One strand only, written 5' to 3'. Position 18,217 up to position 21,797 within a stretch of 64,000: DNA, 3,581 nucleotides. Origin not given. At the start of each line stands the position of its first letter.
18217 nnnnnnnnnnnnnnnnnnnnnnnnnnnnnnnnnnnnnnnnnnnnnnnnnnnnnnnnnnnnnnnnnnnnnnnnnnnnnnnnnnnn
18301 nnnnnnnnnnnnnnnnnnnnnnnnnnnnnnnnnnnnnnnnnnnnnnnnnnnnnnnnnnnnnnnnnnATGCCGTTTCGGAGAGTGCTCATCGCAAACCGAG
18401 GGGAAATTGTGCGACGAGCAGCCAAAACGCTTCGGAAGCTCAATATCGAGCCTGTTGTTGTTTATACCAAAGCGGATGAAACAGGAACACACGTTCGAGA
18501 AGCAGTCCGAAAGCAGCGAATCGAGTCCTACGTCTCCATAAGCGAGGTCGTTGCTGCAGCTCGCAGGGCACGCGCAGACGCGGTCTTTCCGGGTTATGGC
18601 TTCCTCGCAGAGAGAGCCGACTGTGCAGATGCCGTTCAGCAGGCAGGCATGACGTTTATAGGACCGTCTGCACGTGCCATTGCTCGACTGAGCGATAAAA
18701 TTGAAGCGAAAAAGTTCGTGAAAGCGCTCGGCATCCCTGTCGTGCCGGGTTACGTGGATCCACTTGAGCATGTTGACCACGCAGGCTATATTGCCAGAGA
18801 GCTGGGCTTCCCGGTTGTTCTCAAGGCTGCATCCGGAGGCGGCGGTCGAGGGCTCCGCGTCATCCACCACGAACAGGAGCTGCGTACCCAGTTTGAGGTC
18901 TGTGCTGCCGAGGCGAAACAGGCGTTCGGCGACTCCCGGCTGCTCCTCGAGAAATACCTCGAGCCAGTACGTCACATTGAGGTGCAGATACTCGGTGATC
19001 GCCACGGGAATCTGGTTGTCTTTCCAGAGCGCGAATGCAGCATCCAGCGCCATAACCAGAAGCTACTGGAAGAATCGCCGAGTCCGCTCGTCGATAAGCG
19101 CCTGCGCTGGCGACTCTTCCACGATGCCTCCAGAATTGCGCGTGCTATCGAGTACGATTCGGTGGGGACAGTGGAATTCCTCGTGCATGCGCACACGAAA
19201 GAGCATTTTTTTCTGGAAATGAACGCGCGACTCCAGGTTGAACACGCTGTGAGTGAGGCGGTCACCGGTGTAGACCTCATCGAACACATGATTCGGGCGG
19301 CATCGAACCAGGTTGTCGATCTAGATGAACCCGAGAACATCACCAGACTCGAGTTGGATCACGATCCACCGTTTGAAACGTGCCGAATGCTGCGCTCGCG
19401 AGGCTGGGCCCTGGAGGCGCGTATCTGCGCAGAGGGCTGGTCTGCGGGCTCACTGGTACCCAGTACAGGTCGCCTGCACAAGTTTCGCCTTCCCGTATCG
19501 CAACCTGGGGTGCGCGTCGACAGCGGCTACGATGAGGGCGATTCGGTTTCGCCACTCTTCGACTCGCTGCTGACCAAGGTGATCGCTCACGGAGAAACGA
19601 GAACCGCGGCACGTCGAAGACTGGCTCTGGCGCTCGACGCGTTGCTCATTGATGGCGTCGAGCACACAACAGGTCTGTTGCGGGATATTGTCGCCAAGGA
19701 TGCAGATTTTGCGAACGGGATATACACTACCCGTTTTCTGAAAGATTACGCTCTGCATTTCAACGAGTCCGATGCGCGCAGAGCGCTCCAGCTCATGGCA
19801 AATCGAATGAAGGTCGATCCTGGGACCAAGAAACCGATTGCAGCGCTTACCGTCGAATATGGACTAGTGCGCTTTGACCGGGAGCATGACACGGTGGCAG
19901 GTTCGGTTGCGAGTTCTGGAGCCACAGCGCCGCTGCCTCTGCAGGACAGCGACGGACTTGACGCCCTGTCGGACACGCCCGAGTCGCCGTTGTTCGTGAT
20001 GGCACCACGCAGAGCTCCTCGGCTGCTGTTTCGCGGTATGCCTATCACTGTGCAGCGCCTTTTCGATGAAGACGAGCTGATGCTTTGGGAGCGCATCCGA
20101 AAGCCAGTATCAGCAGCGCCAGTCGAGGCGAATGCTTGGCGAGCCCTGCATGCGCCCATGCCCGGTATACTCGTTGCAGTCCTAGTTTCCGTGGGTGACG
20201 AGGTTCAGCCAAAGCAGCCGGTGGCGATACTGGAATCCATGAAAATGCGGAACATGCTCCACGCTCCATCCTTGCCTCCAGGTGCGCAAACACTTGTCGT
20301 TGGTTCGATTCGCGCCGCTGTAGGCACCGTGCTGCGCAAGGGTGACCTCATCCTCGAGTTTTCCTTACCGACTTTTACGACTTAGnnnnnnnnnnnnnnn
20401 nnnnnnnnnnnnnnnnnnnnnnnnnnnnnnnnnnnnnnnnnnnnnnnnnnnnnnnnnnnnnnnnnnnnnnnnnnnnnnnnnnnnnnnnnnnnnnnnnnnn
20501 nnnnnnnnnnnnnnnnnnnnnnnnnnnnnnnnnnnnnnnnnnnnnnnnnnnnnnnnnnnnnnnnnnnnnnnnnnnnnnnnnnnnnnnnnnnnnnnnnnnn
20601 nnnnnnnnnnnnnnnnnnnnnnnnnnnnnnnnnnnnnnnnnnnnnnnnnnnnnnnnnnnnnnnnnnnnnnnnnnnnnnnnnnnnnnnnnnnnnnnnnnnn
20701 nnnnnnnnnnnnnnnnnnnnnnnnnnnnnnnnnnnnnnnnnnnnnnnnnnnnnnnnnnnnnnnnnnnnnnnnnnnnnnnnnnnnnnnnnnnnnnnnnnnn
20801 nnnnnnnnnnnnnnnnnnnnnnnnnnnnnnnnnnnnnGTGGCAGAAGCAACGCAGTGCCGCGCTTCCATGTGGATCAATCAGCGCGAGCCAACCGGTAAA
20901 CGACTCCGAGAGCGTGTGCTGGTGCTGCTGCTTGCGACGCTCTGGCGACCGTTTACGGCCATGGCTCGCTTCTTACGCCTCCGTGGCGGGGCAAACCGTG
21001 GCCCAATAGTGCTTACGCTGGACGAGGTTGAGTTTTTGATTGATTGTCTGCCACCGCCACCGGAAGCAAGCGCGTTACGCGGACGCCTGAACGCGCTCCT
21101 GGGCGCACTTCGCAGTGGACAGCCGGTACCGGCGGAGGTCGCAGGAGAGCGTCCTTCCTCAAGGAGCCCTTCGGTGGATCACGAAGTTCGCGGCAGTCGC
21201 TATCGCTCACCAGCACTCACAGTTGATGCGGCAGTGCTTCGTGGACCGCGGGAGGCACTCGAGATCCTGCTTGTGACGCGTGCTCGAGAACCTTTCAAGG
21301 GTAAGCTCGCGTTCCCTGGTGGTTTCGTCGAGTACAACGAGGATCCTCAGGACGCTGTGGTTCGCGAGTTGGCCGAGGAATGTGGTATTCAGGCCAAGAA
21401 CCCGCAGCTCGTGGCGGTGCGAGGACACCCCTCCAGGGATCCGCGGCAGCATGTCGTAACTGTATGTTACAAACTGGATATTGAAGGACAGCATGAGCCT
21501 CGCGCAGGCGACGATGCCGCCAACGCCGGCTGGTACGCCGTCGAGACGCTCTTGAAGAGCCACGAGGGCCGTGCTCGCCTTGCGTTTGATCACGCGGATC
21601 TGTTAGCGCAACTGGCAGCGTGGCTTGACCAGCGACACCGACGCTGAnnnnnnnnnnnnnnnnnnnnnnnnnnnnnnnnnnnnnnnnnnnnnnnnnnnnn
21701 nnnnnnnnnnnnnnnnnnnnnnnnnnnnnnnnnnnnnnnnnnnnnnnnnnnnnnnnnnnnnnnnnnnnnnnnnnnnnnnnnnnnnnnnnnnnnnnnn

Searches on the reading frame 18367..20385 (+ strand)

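Call 11: search_protein_families(library=pfam, proteins=[window:18367-20385:+], max_evalue=0.001)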
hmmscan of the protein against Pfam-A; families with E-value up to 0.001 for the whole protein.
window:18367-20385:+ (672 aa): 7 families
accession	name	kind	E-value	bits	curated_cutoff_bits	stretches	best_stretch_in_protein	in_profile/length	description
PF02786.22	CPSase_L_D2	-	3e-65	220.1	19.8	1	110-315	1-206/211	Carbamoyl-phosphate synthase L chain, ATP binding domain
PF00289.28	Biotin_carb_N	-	1.6e-31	109.5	25.5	1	3-105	2-110/110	Biotin carboxylase, N-terminal domain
PF02785.25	Biotin_carb_C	-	1.3e-28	99.6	32.4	1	350-459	1-107/108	Biotin carboxylase C-terminal domain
PF00364.28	Biotin_lipoyl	-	1.3e-09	38.2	22.1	1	594-664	3-72/73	Biotin-requiring enzyme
PF02222.28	ATP-grasp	-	1.5e-07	31.7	27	1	118-273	3-149/179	ATP-grasp domain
PF07478.18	Dala_Dala_lig_C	-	5.4e-06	26.5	24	1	119-286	3-173/204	D-ala D-ala ligase C-terminus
PF13549.11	ATP-grasp_5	-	7.4e-05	22.6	27.6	1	110-156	11-55/221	ATP-grasp domain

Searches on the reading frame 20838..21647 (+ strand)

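Call 11: search_protein_families(library=pfam, proteins=[window:20838-21647:+], max_evalue=0.001)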
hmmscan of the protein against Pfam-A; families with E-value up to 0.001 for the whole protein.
window:20838-21647:+ (269 aa): 3 families
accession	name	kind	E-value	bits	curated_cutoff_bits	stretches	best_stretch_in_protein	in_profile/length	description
PF00293.34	NUDIX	-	1.7e-22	80.3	21.1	1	128-247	5-122/134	NUDIX domain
PF16262.11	DUF4916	-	9.1e-06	25.8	27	1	157-262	53-167/170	Domain of unknown function (DUF4916)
PF22327.2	Nudt16-like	-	1.8e-05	25.2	27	1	153-194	31-73/161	U8 snoRNA-decapping enzyme-like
